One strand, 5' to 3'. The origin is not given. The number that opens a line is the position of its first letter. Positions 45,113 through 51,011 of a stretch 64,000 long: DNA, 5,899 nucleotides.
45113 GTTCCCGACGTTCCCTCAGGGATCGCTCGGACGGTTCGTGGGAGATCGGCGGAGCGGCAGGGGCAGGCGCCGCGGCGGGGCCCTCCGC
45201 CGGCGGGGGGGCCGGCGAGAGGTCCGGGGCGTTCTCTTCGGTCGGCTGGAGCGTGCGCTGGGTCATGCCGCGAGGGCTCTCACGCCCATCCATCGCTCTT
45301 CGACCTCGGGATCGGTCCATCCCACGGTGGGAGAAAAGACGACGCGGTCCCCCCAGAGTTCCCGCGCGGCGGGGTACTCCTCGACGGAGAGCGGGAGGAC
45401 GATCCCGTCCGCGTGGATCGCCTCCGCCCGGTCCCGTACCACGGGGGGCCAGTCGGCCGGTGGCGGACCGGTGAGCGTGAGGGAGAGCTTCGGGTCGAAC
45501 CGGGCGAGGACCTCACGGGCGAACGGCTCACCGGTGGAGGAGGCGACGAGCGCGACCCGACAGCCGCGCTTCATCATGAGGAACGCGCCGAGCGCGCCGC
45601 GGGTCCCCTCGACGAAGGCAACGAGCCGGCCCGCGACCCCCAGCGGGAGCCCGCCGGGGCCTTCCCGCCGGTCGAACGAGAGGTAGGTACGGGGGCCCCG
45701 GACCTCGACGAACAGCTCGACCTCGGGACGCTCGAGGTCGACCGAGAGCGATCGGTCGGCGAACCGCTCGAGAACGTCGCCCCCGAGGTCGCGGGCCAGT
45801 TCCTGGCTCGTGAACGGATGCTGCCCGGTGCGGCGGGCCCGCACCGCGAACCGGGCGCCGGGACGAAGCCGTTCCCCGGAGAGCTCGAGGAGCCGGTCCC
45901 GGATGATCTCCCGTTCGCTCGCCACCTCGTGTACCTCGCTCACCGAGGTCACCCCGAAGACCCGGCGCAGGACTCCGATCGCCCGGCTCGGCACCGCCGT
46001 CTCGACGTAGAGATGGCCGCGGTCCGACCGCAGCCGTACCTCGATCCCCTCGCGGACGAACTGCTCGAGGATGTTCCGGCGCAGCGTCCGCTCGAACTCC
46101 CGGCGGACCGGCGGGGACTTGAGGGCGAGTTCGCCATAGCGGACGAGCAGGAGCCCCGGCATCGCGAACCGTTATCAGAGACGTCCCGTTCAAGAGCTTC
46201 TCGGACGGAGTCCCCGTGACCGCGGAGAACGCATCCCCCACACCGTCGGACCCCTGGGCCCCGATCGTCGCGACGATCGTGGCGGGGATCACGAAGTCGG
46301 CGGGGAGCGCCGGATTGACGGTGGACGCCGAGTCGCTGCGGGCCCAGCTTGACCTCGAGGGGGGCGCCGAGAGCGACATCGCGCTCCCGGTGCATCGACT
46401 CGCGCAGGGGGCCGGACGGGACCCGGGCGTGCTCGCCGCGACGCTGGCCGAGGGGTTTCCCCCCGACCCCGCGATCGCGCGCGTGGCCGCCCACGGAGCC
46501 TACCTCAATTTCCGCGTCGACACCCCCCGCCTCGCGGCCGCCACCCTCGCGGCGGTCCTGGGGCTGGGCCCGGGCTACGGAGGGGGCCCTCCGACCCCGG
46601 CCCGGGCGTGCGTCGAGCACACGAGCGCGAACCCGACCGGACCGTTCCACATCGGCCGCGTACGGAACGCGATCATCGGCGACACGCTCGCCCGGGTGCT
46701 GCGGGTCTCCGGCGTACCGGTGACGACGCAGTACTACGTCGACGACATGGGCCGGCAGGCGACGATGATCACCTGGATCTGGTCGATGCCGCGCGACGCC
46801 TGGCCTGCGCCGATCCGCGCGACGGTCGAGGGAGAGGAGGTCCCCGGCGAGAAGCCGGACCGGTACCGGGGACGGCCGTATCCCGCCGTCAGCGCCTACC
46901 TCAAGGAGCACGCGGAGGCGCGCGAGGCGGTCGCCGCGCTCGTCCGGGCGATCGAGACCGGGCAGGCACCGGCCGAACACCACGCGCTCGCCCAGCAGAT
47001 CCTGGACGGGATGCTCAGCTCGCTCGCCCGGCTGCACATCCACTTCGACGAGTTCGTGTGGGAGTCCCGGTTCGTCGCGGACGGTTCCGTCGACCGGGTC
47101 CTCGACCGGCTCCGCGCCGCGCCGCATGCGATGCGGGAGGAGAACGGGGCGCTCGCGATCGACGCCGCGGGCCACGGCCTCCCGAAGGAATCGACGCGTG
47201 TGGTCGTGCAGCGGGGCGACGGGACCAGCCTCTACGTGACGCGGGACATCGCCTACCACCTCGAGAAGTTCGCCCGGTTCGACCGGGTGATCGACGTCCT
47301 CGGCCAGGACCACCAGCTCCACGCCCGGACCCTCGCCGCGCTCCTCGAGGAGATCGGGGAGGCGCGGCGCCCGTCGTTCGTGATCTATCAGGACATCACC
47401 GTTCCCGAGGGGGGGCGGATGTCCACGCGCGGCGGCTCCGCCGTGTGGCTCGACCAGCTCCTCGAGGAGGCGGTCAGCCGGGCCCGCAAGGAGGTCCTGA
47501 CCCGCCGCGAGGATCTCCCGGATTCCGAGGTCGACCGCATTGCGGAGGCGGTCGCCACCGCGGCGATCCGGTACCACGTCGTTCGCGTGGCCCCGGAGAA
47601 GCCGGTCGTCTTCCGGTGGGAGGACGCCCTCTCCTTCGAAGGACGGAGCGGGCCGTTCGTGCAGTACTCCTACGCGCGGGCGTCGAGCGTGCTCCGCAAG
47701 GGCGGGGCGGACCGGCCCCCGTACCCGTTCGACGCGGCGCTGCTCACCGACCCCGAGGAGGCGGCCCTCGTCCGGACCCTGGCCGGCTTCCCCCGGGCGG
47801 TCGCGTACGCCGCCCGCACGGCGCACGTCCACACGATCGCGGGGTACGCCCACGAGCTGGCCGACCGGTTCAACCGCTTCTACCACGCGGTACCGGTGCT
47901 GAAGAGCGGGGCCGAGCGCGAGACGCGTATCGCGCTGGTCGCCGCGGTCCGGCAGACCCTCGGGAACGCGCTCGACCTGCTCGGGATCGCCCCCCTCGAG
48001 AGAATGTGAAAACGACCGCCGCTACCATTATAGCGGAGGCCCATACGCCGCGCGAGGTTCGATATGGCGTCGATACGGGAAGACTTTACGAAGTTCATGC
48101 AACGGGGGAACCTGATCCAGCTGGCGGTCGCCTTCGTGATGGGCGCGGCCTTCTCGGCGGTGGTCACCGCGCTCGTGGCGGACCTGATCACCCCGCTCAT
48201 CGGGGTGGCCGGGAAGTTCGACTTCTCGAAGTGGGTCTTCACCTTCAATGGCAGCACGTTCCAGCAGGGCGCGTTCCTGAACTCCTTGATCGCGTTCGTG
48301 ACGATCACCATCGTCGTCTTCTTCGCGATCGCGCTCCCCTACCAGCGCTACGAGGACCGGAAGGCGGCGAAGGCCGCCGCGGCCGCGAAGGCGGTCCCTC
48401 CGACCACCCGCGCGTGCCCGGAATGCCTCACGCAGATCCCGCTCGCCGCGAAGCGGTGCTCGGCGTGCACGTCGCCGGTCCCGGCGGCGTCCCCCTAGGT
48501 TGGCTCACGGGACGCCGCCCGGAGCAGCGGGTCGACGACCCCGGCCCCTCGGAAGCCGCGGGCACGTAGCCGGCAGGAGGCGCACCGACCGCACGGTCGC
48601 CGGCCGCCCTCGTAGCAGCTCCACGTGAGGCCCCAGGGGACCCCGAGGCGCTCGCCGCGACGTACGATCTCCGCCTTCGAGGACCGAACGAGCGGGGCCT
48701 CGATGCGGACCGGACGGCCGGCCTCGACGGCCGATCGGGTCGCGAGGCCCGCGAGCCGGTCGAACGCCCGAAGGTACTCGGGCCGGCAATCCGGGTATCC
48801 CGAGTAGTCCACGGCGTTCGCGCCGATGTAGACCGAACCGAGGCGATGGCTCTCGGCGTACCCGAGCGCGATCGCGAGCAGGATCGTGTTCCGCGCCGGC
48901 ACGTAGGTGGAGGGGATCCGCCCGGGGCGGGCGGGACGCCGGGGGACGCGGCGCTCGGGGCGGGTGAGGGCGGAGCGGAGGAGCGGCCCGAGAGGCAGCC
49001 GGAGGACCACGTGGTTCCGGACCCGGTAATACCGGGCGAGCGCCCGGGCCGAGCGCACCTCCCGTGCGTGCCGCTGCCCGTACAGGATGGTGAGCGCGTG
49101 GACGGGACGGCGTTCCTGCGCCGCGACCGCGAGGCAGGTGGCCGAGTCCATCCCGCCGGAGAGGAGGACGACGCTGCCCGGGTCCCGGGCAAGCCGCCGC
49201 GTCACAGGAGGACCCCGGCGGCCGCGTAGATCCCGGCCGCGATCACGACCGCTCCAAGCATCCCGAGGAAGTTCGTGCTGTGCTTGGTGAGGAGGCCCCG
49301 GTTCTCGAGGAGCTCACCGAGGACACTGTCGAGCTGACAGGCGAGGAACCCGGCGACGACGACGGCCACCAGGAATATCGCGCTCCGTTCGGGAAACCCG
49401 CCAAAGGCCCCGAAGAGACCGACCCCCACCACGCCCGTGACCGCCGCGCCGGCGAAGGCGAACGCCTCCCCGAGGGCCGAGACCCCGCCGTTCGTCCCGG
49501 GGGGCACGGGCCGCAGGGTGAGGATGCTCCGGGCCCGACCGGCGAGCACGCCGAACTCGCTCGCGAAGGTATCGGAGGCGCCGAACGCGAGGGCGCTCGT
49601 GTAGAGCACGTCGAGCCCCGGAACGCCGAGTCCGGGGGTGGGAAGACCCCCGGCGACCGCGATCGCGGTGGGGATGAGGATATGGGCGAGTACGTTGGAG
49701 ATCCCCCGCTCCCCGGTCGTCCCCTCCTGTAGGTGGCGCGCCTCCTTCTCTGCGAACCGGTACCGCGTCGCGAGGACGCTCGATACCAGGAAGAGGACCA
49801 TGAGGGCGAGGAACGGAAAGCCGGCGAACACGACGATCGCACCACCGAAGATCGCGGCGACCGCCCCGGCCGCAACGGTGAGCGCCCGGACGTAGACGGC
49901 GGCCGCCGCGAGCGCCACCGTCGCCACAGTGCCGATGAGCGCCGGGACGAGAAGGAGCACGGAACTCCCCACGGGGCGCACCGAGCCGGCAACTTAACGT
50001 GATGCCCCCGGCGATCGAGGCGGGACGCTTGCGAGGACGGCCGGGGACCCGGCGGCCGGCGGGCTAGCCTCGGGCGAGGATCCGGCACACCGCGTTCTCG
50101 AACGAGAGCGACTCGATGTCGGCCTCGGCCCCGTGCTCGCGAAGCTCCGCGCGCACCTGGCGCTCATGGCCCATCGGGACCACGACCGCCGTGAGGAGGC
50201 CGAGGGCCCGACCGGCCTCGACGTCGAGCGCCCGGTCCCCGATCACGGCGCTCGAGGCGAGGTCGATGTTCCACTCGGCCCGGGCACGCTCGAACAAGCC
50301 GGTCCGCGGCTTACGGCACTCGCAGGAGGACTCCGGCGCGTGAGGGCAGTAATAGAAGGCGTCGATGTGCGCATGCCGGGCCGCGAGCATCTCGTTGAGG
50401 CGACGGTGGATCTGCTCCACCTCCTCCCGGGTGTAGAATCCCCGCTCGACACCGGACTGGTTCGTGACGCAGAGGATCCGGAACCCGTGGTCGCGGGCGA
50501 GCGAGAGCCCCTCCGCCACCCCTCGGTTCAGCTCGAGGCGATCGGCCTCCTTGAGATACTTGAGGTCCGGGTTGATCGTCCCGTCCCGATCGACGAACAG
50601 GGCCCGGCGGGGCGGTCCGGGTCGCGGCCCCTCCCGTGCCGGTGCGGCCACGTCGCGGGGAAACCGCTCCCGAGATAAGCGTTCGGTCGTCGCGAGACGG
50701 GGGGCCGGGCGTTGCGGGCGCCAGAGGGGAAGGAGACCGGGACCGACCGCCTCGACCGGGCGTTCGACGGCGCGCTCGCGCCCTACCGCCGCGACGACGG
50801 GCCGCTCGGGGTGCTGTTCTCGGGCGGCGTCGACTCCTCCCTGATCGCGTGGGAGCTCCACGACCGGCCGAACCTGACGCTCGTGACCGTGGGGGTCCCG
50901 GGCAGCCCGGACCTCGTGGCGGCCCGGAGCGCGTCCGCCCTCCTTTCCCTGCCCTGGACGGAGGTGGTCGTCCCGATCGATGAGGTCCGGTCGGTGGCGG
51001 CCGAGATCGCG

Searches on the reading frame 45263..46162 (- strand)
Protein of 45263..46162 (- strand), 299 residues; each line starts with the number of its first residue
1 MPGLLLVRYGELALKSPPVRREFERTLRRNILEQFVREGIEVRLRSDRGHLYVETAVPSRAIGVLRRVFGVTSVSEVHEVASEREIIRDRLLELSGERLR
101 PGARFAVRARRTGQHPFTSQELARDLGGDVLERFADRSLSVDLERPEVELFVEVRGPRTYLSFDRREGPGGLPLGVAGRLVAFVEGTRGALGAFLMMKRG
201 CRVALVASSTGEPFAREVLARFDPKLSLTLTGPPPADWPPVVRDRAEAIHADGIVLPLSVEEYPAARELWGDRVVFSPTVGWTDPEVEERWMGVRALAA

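Call 49: search_protein_families(library=pfam, proteins=[window:45263-46162:-], max_evalue=0.00001)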
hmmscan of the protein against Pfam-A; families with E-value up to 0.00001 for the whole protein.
window:45263-46162:- (299 aa): 2 families
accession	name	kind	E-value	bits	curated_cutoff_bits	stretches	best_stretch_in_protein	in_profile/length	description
PF22025.1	ThiI_fer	-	2.6e-14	53.9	25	1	5-75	2-72/72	ThiI ferredoxin-like domain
PF02926.22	THUMP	-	2.7e-12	47.4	20.6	1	90-164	10-84/84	THUMP domain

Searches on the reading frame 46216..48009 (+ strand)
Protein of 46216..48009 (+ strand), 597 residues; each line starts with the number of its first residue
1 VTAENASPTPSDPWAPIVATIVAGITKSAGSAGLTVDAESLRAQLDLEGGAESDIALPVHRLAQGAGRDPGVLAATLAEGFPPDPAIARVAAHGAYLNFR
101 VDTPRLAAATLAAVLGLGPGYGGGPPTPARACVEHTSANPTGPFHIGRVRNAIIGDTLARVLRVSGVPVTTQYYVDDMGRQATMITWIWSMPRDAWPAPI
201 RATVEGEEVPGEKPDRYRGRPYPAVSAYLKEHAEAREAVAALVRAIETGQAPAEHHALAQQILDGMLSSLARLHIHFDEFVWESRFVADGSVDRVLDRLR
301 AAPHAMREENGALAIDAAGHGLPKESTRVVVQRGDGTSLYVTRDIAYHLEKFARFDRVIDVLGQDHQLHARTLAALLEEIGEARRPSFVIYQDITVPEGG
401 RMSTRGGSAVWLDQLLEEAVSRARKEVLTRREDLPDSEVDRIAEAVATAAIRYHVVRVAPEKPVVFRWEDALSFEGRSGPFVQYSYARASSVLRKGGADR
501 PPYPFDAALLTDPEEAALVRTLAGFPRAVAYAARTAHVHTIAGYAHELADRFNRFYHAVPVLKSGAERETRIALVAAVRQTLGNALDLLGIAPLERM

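Call 49: search_protein_families(library=pfam, proteins=[window:46216-48009:+], max_evalue=0.00001)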
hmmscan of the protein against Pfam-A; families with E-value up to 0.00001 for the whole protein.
window:46216-48009:+ (597 aa): 2 families
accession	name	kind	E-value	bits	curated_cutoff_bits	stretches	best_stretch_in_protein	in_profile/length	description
PF05746.21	DALR_1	-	1e-32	113.1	22.3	1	482-597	1-117/117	DALR anticodon binding domain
PF00750.26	tRNA-synt_1d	-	2.4e-27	96.3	23.3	1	132-456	23-337/349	tRNA synthetases class I (R), catalytic domain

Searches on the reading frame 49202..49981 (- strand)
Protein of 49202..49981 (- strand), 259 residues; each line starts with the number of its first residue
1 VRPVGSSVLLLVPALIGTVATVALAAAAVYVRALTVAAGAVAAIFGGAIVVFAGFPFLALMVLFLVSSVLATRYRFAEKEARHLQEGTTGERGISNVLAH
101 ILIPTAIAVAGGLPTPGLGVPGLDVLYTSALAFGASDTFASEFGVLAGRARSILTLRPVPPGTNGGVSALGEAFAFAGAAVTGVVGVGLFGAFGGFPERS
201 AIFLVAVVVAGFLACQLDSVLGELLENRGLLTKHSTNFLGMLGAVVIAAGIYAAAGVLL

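Call 77: search_protein_families(library=pfam, proteins=[window:49202-49981:-], max_evalue=0.00001)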
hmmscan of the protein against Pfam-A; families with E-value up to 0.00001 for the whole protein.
window:49202-49981:- (259 aa): 1 family
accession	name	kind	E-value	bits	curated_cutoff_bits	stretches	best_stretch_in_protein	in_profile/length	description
PF01940.21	DUF92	-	1.3e-43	149.7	27.5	1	20-232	2-215/251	Integral membrane protein DUF92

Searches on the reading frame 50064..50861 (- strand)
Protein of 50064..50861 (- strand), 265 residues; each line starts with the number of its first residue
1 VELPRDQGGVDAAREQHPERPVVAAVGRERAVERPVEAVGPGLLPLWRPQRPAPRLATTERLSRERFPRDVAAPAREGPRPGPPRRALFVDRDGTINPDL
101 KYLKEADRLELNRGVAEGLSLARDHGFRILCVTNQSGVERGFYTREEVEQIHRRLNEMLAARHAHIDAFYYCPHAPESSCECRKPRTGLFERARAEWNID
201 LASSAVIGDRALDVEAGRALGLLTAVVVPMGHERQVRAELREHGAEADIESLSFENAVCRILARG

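Call 77: search_protein_families(library=pfam, proteins=[window:50064-50861:-], max_evalue=0.00001)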
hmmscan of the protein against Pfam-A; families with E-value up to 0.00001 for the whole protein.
window:50064-50861:- (265 aa): 3 families
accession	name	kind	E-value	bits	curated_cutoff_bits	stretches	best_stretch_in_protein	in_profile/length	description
PF13242.12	Hydrolase_like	-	1.7e-09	37.9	22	1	182-239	2-59/75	HAD-hyrolase-like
PF08645.17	PNK3P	-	6.4e-07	29.7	22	1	111-211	30-127/161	Polynucleotide kinase 3 phosphatase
PF00702.32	Hydrolase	-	2e-06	28.8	26.4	1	100-221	88-191/191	haloacid dehalogenase-like hydrolase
